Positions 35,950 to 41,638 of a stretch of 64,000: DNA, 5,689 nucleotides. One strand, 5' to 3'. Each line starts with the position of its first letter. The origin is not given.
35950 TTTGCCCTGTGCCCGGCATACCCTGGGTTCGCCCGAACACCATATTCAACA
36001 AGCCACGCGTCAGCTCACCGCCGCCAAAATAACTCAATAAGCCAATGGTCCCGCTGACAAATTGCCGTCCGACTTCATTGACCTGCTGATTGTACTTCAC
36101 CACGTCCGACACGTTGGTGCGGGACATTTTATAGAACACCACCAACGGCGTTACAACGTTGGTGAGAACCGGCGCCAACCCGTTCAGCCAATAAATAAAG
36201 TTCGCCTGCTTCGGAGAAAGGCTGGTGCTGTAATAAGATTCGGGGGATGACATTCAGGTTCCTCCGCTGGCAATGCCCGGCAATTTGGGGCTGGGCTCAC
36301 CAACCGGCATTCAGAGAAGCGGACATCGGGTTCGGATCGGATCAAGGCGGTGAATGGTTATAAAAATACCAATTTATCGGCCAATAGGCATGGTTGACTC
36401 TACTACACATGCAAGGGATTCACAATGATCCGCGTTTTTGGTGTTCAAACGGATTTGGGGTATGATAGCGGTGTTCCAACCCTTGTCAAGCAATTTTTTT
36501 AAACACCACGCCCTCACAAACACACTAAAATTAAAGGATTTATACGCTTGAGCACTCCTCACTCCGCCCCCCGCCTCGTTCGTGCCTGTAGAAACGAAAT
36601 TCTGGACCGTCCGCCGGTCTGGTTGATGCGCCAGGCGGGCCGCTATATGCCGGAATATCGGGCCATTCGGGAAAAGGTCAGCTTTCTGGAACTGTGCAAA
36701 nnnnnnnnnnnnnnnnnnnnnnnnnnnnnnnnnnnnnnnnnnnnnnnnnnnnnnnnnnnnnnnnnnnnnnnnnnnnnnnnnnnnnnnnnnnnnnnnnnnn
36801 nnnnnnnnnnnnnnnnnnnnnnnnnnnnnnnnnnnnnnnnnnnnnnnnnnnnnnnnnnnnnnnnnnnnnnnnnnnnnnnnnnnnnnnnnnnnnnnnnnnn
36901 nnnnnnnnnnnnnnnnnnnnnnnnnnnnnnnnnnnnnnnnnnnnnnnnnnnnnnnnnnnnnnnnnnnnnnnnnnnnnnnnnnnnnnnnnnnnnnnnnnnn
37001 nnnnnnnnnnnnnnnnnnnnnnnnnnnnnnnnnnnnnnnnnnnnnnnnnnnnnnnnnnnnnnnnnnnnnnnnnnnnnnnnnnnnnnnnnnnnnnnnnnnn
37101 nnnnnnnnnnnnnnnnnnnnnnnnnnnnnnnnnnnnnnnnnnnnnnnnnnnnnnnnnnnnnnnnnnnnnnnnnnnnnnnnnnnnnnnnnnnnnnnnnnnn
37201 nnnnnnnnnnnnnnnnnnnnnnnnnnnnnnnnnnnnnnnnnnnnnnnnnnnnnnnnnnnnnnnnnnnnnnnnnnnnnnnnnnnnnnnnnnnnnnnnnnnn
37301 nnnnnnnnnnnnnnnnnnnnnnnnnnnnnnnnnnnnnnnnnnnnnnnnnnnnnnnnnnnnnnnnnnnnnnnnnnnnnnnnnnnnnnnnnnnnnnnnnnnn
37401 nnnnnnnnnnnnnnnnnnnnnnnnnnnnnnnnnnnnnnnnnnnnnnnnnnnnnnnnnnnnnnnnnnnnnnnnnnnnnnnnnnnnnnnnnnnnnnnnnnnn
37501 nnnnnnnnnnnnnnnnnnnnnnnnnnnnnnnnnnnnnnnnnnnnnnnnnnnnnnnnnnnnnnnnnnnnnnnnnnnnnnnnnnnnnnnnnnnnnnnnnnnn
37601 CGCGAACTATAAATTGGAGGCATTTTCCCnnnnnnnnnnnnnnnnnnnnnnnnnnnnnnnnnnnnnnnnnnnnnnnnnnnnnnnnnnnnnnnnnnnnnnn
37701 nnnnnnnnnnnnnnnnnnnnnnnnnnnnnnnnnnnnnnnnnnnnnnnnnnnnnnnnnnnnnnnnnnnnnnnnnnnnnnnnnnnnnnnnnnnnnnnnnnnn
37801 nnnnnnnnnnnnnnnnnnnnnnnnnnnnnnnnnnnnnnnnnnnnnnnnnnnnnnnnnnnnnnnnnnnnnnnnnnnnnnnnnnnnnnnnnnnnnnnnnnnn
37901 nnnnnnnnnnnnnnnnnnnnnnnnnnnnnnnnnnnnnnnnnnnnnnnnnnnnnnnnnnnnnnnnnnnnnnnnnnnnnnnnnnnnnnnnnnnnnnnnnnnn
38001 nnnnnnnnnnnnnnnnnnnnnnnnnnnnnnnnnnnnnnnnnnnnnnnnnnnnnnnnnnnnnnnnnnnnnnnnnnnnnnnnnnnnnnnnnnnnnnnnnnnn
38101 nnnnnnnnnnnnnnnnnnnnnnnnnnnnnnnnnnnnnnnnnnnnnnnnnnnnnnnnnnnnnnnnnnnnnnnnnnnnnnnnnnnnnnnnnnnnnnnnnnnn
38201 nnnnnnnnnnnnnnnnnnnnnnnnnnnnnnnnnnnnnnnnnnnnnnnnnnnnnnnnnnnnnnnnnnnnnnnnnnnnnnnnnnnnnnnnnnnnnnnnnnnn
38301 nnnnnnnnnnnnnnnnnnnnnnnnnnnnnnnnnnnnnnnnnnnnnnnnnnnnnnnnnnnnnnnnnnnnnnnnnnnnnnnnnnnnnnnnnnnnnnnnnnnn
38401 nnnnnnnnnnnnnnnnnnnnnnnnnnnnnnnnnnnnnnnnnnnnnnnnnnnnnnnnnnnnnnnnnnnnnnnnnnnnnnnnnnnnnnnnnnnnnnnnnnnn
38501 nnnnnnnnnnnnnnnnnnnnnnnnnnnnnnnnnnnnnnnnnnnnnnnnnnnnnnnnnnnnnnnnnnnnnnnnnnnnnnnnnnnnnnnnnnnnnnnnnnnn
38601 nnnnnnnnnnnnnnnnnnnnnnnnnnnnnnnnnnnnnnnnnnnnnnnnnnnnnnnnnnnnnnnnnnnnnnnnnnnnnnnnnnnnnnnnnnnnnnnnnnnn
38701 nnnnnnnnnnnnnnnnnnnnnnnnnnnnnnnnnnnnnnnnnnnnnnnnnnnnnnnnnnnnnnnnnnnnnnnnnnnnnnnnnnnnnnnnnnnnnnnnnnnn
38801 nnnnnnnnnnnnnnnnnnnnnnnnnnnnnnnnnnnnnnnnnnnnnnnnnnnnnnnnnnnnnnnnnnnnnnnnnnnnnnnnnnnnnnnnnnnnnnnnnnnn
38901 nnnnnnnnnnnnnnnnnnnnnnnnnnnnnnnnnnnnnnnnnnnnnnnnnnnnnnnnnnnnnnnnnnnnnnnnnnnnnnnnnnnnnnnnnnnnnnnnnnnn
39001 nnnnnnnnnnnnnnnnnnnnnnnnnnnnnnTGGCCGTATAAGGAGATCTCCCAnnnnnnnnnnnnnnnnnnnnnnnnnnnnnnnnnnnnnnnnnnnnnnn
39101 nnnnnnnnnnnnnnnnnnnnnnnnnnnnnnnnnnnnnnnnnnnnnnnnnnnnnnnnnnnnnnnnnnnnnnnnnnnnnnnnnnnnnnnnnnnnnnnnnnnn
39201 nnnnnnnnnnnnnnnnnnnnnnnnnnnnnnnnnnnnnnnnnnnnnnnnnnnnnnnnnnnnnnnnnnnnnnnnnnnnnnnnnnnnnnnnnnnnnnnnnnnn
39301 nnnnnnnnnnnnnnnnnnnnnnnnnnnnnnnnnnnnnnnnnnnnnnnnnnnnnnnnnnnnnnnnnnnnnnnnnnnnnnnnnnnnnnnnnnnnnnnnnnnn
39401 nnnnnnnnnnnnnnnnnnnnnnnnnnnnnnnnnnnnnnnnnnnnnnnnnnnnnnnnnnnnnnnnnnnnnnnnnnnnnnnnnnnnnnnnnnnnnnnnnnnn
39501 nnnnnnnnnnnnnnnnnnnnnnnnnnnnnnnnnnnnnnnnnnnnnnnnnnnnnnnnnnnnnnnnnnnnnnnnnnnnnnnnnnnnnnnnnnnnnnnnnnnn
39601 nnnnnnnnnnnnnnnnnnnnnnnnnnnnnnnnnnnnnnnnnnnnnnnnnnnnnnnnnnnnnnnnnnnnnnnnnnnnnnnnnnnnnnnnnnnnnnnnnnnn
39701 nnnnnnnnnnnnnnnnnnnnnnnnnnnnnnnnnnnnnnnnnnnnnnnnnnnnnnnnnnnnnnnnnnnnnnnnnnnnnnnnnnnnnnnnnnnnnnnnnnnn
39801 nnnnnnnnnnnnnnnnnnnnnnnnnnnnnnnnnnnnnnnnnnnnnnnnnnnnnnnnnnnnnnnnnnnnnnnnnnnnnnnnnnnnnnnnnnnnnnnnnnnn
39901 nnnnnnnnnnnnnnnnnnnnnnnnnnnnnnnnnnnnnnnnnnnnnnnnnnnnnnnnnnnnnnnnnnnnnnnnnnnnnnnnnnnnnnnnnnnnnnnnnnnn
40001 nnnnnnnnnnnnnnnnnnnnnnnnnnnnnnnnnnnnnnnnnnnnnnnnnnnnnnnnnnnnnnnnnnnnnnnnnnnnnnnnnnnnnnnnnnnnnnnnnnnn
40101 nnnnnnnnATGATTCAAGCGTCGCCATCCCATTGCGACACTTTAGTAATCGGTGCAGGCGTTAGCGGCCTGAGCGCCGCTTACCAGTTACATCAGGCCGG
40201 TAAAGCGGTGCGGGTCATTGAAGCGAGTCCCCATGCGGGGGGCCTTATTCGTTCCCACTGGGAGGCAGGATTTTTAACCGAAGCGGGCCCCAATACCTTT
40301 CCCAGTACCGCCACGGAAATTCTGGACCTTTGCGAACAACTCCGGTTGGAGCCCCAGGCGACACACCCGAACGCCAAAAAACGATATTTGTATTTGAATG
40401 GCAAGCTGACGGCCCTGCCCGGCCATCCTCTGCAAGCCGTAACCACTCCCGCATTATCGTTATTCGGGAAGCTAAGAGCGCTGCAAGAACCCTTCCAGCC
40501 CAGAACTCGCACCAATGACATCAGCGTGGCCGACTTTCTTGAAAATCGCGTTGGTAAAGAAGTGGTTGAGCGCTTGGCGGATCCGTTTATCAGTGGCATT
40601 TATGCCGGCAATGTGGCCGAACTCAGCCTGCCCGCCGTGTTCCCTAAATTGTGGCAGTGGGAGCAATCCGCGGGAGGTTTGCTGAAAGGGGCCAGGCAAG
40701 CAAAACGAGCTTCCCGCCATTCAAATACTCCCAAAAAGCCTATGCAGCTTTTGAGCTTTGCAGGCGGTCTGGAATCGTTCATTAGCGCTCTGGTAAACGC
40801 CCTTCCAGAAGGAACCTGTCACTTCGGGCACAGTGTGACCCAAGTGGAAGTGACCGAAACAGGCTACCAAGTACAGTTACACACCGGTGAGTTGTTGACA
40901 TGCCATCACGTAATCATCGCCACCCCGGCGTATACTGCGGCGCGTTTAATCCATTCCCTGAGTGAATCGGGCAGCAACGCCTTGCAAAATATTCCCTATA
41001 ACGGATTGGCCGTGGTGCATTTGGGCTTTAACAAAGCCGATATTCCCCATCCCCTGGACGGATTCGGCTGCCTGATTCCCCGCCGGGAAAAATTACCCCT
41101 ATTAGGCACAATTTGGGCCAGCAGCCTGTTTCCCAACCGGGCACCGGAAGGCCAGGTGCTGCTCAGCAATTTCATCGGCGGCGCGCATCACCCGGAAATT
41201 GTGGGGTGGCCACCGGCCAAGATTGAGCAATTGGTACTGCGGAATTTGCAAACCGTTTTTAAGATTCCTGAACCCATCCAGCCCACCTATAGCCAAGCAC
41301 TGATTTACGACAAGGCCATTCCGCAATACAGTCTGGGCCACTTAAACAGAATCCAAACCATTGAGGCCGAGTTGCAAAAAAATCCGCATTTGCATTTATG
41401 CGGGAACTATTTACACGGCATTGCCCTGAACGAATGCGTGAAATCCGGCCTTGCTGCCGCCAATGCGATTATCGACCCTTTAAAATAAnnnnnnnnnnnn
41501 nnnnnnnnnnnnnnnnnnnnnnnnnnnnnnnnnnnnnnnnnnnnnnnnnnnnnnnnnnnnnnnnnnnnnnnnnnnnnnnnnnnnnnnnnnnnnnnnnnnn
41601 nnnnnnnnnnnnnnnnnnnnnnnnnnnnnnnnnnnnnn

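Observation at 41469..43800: Orphan Eco57I/TaqI-family N6-adenine methyltransferase at the island edge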

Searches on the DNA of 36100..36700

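Call 83: search_rna_families(source=window, start=36100, end=36700, threshold=evalue, max_evalue=1)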
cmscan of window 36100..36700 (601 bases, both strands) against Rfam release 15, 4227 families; matches with E-value up to 1: 0.
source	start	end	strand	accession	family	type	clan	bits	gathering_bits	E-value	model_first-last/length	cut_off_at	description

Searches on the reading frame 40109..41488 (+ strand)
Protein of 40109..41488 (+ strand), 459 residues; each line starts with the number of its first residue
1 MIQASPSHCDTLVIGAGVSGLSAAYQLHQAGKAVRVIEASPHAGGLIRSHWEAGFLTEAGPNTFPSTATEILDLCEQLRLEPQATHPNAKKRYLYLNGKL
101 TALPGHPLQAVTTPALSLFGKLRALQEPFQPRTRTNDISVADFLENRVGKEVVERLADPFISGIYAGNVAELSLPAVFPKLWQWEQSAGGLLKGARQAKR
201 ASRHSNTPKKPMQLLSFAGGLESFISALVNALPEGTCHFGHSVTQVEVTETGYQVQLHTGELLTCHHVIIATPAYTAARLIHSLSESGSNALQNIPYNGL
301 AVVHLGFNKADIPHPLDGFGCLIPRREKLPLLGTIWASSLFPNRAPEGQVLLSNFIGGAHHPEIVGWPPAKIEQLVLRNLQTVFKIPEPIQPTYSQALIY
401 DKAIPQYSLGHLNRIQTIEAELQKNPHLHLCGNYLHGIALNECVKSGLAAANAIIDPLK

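Call 5: search_protein_families(library=pfam, proteins=[window:40109-41488:+], max_evalue=0.01)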
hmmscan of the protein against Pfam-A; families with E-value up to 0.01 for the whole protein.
window:40109-41488:+ (459 aa): 14 families
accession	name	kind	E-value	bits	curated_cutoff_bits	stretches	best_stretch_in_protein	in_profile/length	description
PF01593.30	Amino_oxidase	-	6.4e-67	227.2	19.8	1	18-455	1-443/443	Flavin containing amine oxidoreductase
PF13450.12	NAD_binding_8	-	2.6e-13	50.5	21.9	1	13-78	1-68/68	NAD(P)-binding Rossmann-like domain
PF01266.30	DAO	-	3.2e-11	43.8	27.9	1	10-58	1-48/353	FAD dependent oxidoreductase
PF00890.30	FAD_binding_2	-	1.2e-07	31.7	20.4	1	10-57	1-46/414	FAD binding domain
PF03486.20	HI0933_like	-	2.9e-07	30.6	50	1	10-44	2-36/244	HI0933-like protein Rossmann domain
PF13738.12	Pyr_redox_3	-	1.5e-06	28.2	30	0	12-40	168-196/305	Pyridine nucleotide-disulphide oxidoreductase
PF12831.13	FAD_oxidored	-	1.9e-06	27.9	27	1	10-59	1-50/416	FAD dependent oxidoreductase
PF07992.20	Pyr_redox_2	-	6e-06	26.3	26.1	1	11-43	145-177/291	Pyridine nucleotide-disulphide oxidoreductase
PF13454.12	NAD_binding_9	-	4e-05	24.1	21.8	0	221-272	99-152/155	FAD-NAD(P)-binding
PF01494.25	FAD_binding_3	-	0.00015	21.6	22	1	9-50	2-43/349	FAD binding domain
PF00070.33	Pyr_redox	-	0.00033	21.5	22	1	11-42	2-33/82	Pyridine nucleotide-disulphide oxidoreductase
PF01134.28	GIDA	-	0.00033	20.3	22.1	1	11-38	2-29/391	Glucose inhibited division protein A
PF01946.23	Thi4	-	0.00036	20.3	26.2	1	9-46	18-56/235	Thi4 family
PF01262.27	AlaDh_PNT_C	-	0.0037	17.1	23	1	8-47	28-67/214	Alanine dehydrogenase/PNT, C-terminal domain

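Call 7: search_protein_families(library=ncbifam, proteins=[window:40109-41488:+], max_evalue=0.01)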
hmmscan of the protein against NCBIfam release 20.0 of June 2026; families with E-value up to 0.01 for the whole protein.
window:40109-41488:+ (459 aa): 81 families (the best 25 are shown)
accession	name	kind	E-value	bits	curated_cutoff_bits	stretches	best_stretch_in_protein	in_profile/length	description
TIGR00562.1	proto_IX_ox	equivalog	2.5e-97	326.4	97.85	1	10-454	4-464/470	protoporphyrinogen oxidase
NF008845.0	PRK11883.1-5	equivalog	1.1e-85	287.7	560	1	12-458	8-465/468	protoporphyrinogen oxidase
NF008841.0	PRK11883.1-1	equivalog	2e-49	168.8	517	1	11-456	6-449/453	protoporphyrinogen oxidase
NF009081.0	PRK12416.1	equivalog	6.7e-47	160.5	702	1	11-458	4-461/466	protoporphyrinogen oxidase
NF008843.0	PRK11883.1-3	equivalog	1.9e-38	132.7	406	1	11-452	4-420/424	protoporphyrinogen oxidase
NF005560.0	PRK07233.1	equivalog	1.2e-29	103.5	252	1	12-455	4-429/435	hypothetical protein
TIGR03467.1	HpnE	equivalog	2e-19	70.2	283.05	2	12-99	2-91/430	hydroxysqualene dehydroxylase HpnE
NF005545.0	PRK07208.1-1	equivalog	7.5e-13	47.7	451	1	6-113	5-111/504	hypothetical protein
NF005548.0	PRK07208.1-4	equivalog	2.9e-12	46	389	1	10-152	5-146/488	hypothetical protein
TIGR02734.1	crtI_fam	subfamily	1.2e-11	44.1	238.1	1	12-71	2-63/504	phytoene desaturase family protein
NF005547.0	PRK07208.1-3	equivalog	7.2e-11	41.5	380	1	10-172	6-171/465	hypothetical protein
NF045637.1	carotdesatCrtDProt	equivalog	4.9e-10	38.5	580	1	12-64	2-54/485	1-hydroxycarotenoid 3,4-desaturase CrtD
NF009410.0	PRK12771.1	subfamily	2.5e-09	36.2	516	1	11-48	141-178/566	NAD(P)-binding protein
NF050086.1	pipecolate_AmaA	exception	1.1e-08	34.2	600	1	8-45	25-62/425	L-pipecolate oxidase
TIGR03197.1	MnmC_Cterm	equivalog_domain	2.6e-08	33.4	174.2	1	11-42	2-33/400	FAD-dependent 5-carboxymethylaminomethyl-2-thiouridine(34) oxidoreductase MnmC1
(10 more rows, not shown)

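Call 52: find_homologous_proteins(query=window:40109-41488:+, max_evalue=1e-60)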
Query window:40109-41488:+ (459 aa): 911 proteins with E <= 1e-60 among 8000 candidates; the best 120 are listed.
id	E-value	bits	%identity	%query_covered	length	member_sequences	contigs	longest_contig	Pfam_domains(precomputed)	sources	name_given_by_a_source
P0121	6.0e-296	999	95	100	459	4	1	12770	PF01266.31,PF01593.31,PF13450.13,PF00890.31,PF07992.21,PF13738.13,PF03486.21,PF12831.14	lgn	-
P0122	7.6e-250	847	81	99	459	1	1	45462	PF01266.31,PF01593.31,PF13450.13,PF00890.31,PF07992.21,PF03486.21,PF12831.14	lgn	-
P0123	4.7e-233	792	76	99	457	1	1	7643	PF01266.31,PF01593.31,PF13450.13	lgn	-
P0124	6.6e-216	736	71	98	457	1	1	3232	PF01266.31,PF01593.31,PF13450.13,PF00890.31,PF07992.21,PF03486.21,PF12831.14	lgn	-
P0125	2.5e-213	727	71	98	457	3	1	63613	PF01266.31,PF01593.31,PF13450.13,PF00890.31,PF07992.21,PF03486.21,PF12831.14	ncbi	-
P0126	3.8e-193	661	67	97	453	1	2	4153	PF01266.31,PF01593.31,PF13450.13,PF00890.31,PF13738.13,PF03486.21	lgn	-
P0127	2.0e-185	635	64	97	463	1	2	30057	PF01946.24,PF01266.31,PF01593.31,PF13450.13,PF00890.31,PF03486.21,PF12831.14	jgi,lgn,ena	-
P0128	1.2e-184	633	65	97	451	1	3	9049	PF01266.31,PF01593.31,PF13450.13,PF00890.31,PF13738.13,PF03486.21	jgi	jgi:protoporphyrinogen/coproporphyrinogen III oxidase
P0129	1.8e-181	622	61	98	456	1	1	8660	PF01266.31,PF01593.31,PF13450.13,PF00890.31,PF13454.13,PF12831.14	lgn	-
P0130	1.8e-179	615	62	97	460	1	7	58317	PF01266.31,PF01593.31,PF13450.13,PF00890.31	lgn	-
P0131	5.2e-178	611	61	98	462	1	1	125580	PF01266.31,PF01593.31,PF13450.13,PF00890.31,PF13738.13,PF03486.21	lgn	-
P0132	2.1e-175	602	60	97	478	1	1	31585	PF01266.31,PF01593.31,PF13450.13,PF00890.31,PF07992.21,PF13738.13,PF03486.21,PF05834.19,PF01134.29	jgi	jgi:oxygen-dependent protoporphyrinogen oxidase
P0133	9.7e-173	593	62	92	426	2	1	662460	PF01593.31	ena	-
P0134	2.3e-172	592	59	97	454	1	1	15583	PF01266.31,PF01593.31,PF13450.13,PF00890.31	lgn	-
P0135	6.9e-172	590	60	98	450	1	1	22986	PF01266.31,PF01593.31,PF13450.13,PF00890.31,PF07992.21,PF03486.21,PF13454.13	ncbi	-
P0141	3.0e-164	565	57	97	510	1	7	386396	PF01266.31,PF01593.31,PF13450.13,PF00890.31,PF12831.14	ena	-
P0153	8.4e-160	551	56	98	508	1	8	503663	PF01946.24,PF01266.31,PF01593.31,PF13450.13,PF00890.31,PF12831.14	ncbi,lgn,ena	-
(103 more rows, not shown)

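Call 53: find_encoding_contigs(protein=P0130, flank=6000, max_places=1)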
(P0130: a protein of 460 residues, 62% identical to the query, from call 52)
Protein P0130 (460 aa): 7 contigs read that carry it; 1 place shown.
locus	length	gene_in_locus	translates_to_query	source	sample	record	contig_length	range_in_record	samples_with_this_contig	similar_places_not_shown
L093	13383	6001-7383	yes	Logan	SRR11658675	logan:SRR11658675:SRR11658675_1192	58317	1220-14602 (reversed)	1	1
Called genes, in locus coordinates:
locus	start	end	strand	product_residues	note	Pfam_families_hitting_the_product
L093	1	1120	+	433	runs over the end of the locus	PF07394:DUF1501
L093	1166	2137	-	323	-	-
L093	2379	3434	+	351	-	PF01208:URO-D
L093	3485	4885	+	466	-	PF04055:Radical_SAM, PF06969:HemN_C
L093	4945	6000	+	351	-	PF00762:Ferrochelatase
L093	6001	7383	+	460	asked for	PF00890:FAD_binding_2 (faint), PF01266:DAO, PF13450:NAD_binding_8, PF01593:Amino_oxidase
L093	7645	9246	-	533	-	PF13231:PMT_2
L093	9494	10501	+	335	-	PF13237:Fer4_10 (weak), PF00037:Fer4 (weak), PF12838:Fer4_7, PF13187:Fer4_9 (weak), PF14697:Fer4_21, PF25160:LdpA_Fe-S-bd, PF00037:Fer4, PF12617:LdpA_C, +3 more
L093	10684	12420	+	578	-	PF19568:Spore_III_AA, PF00004:AAA (faint), PF25516:PTPase, PF01424:R3H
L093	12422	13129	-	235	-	PF19583:ODP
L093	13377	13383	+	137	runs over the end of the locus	PF01741:MscL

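Call 54: find_encoding_contigs(protein=P0141, flank=6000, max_places=1)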
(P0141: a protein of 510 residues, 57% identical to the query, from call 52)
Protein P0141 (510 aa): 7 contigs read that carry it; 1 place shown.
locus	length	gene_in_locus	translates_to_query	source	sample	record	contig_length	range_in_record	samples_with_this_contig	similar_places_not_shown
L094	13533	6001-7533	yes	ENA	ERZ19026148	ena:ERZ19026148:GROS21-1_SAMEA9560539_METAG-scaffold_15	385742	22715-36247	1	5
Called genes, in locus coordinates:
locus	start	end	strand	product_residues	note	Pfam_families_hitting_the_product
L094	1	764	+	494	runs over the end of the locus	PF00474:SSF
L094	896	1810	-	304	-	-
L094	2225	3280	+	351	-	PF01208:URO-D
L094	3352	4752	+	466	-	PF04055:Radical_SAM, PF06969:HemN_C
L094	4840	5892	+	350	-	PF00762:Ferrochelatase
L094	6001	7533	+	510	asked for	PF00890:FAD_binding_2 (weak), PF01266:DAO, PF01593:Amino_oxidase, PF12831:FAD_oxidored (weak), PF13450:NAD_binding_8, PF01593:Amino_oxidase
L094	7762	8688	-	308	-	PF01972:SDH_protease (weak)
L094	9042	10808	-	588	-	PF13231:PMT_2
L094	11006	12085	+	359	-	PF12797:Fer4_2 (faint), PF14697:Fer4_21, PF12837:Fer4_6 (faint), PF12838:Fer4_7, PF13187:Fer4_9 (weak), PF25160:LdpA_Fe-S-bd, PF00037:Fer4 (weak), PF12617:LdpA_C, +1 more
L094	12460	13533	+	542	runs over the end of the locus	PF19568:Spore_III_AA, PF00004:AAA (weak), PF25516:PTPase, PF01424:R3H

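Call 55: find_encoding_contigs(protein=P0153, flank=6000, max_places=1)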
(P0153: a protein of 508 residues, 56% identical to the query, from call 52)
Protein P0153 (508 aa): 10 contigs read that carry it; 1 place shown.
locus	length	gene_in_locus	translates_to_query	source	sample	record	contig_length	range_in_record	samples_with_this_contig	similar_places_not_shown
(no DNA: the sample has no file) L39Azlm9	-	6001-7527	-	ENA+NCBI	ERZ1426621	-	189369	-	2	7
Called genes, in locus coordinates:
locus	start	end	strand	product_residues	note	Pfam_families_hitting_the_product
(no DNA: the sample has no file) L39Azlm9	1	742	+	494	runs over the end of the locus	PF00474:SSF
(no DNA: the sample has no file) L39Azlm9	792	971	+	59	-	-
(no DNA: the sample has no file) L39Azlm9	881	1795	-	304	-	-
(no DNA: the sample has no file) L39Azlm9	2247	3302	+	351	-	PF01208:URO-D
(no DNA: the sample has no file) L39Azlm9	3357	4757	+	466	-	PF04055:Radical_SAM, PF06969:HemN_C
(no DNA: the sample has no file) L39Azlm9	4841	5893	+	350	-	PF00762:Ferrochelatase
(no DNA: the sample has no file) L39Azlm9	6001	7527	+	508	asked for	PF01946:Thi4 (faint), PF00890:FAD_binding_2, PF01266:DAO, PF01593:Amino_oxidase, PF12831:FAD_oxidored (weak), PF13450:NAD_binding_8, PF01593:Amino_oxidase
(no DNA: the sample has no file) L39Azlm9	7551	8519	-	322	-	PF05014:Nuc_deoxyrib_tr (faint)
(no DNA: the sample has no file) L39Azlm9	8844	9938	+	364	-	PF00589:Phage_integrase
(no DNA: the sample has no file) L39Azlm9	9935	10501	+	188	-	-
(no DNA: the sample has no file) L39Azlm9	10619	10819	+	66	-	-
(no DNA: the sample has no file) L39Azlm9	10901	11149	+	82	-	-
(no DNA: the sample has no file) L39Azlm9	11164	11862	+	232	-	PF04492:Phage_rep_O (weak)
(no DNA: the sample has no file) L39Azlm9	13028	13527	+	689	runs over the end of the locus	PF28082:ZorA-like_t1, PF01442:Apolipoprotein (faint)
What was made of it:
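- On Orphan (solitary) DNA methyltransferase, as CamA, Dam and CcrM: Caveat: three related hem loci lack it (calls 53-55).
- Closest known: CamA, the Clostridioides difficile orphan N6-adenine DNA methyltransferase. Different: Universality within the lineage is not shown (calls 53-55).
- Three relatives with hemY 56-62% identical have the hem cluster but no methylase beside it (calls 53-55). Some relatives lack the gene beside hemY (calls 53-55).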
